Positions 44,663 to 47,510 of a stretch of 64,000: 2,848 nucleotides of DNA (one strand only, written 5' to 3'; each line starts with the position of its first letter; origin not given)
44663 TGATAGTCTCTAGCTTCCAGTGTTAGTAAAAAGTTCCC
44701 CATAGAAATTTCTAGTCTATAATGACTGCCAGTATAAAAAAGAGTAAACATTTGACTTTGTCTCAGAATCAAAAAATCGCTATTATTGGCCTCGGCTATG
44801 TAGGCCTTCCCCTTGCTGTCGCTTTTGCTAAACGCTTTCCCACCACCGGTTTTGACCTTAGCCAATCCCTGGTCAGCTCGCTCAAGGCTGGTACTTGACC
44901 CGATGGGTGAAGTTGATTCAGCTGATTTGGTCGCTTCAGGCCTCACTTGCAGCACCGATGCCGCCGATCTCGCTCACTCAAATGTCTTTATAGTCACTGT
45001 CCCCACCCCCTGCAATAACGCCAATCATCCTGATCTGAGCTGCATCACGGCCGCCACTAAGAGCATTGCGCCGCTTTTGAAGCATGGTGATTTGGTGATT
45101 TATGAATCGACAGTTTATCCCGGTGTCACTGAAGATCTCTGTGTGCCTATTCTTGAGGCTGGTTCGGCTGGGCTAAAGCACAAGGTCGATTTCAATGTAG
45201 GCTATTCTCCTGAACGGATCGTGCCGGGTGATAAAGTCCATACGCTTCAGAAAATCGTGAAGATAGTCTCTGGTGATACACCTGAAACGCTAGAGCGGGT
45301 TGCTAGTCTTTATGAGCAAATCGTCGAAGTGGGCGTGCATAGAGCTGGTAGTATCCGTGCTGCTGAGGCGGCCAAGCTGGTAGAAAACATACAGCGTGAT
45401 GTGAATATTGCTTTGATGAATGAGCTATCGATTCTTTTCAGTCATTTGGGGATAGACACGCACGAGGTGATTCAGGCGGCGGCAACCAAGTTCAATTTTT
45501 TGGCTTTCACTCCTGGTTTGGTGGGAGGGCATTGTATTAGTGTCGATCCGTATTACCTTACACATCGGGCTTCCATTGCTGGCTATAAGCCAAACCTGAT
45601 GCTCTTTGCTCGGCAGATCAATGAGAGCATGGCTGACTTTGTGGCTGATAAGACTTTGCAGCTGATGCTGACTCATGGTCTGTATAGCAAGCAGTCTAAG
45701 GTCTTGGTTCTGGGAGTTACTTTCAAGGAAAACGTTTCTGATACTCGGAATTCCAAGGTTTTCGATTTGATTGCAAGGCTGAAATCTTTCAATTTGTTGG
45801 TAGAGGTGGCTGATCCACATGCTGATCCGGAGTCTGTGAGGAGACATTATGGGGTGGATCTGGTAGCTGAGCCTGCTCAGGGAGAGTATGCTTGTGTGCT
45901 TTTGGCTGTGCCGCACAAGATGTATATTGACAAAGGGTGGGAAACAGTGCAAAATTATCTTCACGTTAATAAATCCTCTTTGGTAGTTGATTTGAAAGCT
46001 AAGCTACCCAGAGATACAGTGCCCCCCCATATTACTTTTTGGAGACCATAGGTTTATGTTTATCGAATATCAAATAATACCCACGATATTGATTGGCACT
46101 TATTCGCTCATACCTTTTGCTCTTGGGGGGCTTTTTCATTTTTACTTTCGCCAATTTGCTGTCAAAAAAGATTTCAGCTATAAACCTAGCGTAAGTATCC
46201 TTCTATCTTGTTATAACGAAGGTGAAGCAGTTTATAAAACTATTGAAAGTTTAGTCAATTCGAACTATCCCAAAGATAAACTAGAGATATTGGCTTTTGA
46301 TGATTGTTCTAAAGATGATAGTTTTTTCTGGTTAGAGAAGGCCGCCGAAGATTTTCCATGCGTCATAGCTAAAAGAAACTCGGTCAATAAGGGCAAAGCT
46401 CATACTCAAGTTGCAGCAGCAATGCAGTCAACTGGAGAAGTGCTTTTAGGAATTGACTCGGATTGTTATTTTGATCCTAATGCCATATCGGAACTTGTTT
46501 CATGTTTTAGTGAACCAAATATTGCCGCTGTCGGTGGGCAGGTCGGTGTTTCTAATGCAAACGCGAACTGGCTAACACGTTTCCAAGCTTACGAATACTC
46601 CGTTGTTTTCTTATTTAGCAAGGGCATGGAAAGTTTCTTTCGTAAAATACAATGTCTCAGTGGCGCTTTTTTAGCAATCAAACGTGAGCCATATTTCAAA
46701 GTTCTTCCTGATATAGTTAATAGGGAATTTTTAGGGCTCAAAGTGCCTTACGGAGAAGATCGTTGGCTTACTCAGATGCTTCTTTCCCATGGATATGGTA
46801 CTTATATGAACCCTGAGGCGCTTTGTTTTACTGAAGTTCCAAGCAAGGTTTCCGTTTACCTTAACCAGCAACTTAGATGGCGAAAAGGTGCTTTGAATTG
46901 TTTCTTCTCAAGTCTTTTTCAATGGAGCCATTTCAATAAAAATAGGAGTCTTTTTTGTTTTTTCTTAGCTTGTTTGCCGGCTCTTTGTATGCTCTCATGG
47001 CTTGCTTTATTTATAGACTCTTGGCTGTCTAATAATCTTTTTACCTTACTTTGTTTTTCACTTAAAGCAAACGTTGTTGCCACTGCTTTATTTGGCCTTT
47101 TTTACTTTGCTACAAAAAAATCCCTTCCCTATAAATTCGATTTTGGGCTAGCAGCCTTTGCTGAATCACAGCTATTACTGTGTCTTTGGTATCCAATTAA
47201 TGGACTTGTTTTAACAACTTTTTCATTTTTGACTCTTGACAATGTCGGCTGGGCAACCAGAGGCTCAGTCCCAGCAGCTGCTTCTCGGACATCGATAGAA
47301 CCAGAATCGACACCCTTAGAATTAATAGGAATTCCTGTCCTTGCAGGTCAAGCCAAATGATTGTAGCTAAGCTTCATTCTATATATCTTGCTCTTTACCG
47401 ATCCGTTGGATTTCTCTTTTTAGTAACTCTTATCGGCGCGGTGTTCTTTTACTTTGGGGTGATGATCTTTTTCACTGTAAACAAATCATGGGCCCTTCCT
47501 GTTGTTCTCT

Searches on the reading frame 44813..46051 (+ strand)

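Call 69: search_protein_families(library=pfam, proteins=[window:44813-46051:+], max_evalue=0.00001)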
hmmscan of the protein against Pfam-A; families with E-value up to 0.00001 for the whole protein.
window:44813-46051:+ (412 aa): 3 families
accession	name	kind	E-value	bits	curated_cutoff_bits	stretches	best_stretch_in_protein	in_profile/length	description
PF03721.20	UDPG_MGDP_dh_N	-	1.8e-24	86.8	27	1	41-162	61-182/187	UDP-glucose/GDP-mannose dehydrogenase family, NAD binding domain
PF00984.24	UDPG_MGDP_dh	-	6.1e-24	84.4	25.4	1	182-271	1-93/94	UDP-glucose/GDP-mannose dehydrogenase family, central domain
PF03720.21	UDPG_MGDP_dh_C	-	3.3e-18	66.4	30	1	298-396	1-99/103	UDP-glucose/GDP-mannose dehydrogenase family, UDP binding domain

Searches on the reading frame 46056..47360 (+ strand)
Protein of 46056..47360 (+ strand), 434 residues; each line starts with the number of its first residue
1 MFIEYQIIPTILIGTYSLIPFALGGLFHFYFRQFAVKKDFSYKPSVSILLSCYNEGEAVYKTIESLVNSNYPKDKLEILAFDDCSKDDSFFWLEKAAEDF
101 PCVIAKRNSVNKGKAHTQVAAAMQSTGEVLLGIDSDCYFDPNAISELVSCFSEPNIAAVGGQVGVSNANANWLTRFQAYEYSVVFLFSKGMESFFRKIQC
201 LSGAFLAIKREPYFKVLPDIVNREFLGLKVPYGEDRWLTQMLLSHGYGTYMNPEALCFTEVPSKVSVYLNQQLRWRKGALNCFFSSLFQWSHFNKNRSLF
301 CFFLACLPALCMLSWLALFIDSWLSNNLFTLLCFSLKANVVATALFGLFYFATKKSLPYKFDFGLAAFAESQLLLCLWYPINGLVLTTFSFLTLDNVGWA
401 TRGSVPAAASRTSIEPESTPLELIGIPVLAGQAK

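Call 69: search_protein_families(library=pfam, proteins=[window:46056-47360:+], max_evalue=0.00001)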
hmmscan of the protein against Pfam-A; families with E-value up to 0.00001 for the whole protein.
window:46056-47360:+ (434 aa): 5 families
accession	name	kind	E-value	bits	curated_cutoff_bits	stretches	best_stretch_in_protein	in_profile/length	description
PF00535.33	Glycos_transf_2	-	3.9e-24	85.9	23.3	1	47-213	1-164/168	Glycosyl transferase family 2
PF13641.12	Glyco_tranf_2_3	-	1.9e-19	71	27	1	44-276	1-228/230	Glycosyltransferase like family 2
PF03142.21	Chitin_synth_2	-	1.5e-18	67.2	27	1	118-402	193-492/527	Chitin synthase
PF13632.12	Glyco_trans_2_3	-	1.1e-15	58.4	27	1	133-334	5-195/198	Glycosyl transferase family group 2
PF13506.12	Glyco_transf_21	-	4.9e-07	29.8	21.7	1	103-277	8-174/174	Glycosyl transferase family 21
